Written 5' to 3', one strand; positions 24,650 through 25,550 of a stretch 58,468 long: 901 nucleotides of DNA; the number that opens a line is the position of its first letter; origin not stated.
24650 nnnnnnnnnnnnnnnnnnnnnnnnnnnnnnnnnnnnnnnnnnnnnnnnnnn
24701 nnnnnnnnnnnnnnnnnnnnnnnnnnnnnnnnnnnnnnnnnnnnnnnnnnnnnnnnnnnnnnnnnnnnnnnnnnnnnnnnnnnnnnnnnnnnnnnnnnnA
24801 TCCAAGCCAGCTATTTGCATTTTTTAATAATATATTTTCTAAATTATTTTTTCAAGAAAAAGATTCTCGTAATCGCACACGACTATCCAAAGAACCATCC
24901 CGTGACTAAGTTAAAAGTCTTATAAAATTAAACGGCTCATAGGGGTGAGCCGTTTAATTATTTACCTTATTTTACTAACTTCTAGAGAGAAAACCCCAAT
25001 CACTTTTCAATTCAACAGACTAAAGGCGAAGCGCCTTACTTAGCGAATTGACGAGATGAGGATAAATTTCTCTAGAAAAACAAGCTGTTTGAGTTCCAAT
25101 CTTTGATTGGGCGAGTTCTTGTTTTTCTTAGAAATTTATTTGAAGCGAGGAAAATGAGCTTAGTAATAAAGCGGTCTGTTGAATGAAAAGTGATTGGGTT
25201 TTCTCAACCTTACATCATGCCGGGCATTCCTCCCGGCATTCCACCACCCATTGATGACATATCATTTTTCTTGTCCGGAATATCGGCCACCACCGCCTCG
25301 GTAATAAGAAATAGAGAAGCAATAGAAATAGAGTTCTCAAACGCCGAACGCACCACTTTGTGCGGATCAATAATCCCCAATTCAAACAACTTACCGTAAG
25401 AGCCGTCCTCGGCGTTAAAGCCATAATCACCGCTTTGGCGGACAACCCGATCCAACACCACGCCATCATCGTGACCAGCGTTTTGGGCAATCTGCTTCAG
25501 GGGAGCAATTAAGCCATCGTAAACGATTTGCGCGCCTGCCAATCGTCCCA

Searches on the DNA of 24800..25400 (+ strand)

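Call 8: search_rna_families(source=window, start=24800, end=25400, threshold=evalue, max_evalue=10, show_alignments=3)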
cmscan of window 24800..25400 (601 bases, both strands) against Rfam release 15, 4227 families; matches with E-value up to 10: 10.
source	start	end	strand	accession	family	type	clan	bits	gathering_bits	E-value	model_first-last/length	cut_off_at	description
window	24921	25001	-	RF04339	Plastid-psbJ-3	Cis-reg;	CL00152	28.9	61.7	0.012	1-125/125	no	Plastid-psbJ-3 3UTR RNA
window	24921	24964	+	RF00768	MIR405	Gene; miRNA;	-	26.2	102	0.026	1-83/83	no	MIR405 microRNA precursor family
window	24921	24964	-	RF00768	MIR405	Gene; miRNA;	-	24.9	102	0.055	1-83/83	no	MIR405 microRNA precursor family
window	24930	24956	-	RF02051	STnc450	Gene; sRNA;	-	18.1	37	0.3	21-47/57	no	Enterobacterial sRNA STnc450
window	24922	24986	-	RF00111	SdsR_RyeB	Gene; sRNA;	CL00105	17.8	38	1.7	1-100/100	no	SdsR_RyeB RNA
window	24928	24959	+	RF03601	MIR7993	Gene; miRNA;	-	15.8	100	7.3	1-138/138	no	MIR7993 microRNA precursor family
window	25062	25139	-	RF03370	mir-2566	Gene; miRNA;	-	15.5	86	8.7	1-83/83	no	mir-2566 microRNA precursor family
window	24930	25087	-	RF02607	AbsR25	Gene; sRNA;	-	14.7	47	7.3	1-164/164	no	Acinetobacter sRNA 25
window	24840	24961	+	RF00111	SdsR_RyeB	Gene; sRNA;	CL00105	14.6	38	9.8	1-100/100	no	SdsR_RyeB RNA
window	24908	24999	+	RF02577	tsr24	Gene; sRNA;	-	12.6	50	2.4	1-238/238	no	S. aureus tsr24 small RNA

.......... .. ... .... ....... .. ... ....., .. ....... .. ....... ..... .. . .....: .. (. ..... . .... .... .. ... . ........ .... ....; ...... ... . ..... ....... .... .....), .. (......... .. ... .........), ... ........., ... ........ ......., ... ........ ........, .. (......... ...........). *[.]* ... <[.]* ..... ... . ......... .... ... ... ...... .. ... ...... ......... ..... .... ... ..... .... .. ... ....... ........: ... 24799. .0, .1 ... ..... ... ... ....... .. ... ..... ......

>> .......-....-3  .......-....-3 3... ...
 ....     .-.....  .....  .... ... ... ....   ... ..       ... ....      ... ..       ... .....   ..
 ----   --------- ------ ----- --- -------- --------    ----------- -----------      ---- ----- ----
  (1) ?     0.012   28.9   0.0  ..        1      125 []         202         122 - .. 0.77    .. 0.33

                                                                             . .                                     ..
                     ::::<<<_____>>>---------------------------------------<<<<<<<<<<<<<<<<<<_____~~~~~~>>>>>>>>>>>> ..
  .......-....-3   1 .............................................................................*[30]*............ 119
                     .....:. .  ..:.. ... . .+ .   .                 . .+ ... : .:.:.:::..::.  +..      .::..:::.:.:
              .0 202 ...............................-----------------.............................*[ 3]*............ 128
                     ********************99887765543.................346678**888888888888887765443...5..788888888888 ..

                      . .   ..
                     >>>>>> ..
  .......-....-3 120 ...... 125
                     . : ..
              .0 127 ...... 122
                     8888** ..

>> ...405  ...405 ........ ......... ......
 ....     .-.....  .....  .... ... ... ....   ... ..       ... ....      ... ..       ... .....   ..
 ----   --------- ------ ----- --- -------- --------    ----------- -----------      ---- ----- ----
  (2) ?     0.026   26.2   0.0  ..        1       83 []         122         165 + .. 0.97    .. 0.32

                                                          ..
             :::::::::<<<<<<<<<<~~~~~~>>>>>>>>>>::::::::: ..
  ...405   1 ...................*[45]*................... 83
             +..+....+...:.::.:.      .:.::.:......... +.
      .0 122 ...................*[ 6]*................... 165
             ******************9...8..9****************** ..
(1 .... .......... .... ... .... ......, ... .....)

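Call 23: search_dna_similar(query=window:24978-25208:+, collection=phages, mode=distant, max_evalue=0.01)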
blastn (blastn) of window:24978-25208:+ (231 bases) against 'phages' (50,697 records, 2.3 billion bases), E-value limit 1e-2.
No match.

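Call 24: search_dna_similar(query=window:24978-25208:+, collection=plasmids, mode=distant, max_evalue=0.01)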
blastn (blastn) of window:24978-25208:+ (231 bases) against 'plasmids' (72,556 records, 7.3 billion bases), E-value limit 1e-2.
No match.
